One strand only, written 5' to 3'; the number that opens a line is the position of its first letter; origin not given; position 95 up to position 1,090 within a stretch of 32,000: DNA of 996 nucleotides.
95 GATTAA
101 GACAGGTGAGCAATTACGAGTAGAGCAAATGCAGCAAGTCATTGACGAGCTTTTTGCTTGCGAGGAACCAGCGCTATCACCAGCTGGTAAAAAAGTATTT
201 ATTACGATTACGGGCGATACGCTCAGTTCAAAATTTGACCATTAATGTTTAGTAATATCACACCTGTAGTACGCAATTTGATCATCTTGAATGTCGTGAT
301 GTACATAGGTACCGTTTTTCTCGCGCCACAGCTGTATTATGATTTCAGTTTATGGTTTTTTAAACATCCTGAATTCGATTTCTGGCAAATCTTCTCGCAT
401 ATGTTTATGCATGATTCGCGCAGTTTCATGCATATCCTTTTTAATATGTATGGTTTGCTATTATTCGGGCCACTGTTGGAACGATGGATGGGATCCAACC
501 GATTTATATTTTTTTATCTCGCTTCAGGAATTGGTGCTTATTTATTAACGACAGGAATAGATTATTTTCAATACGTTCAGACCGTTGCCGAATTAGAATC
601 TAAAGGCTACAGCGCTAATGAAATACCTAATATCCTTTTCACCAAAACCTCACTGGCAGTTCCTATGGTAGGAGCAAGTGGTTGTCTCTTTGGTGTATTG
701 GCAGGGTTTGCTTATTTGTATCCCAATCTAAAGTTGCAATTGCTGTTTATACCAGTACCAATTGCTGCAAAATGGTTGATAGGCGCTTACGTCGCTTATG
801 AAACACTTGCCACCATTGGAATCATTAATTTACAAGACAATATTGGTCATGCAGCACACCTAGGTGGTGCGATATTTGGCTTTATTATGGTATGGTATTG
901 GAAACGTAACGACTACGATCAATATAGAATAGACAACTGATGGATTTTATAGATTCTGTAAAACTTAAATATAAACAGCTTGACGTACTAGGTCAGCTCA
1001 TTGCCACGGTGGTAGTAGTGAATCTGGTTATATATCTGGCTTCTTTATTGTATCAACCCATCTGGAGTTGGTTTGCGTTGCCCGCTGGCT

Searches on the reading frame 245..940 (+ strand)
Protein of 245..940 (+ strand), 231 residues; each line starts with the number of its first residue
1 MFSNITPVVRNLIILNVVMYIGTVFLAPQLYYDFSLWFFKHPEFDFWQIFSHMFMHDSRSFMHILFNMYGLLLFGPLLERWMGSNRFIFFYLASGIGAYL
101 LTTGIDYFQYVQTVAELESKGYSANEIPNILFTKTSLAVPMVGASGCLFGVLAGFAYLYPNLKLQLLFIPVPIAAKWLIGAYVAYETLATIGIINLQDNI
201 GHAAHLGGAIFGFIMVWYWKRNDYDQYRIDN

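Call 53: search_protein_families(library=pfam, proteins=[window:245-940:+])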
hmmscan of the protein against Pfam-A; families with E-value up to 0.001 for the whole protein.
window:245-940:+ (231 aa): 1 family
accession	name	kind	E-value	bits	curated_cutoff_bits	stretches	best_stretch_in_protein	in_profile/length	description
PF01694.28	Rhomboid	-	6.1e-27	95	22.6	1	45-220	3-141/143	Rhomboid domain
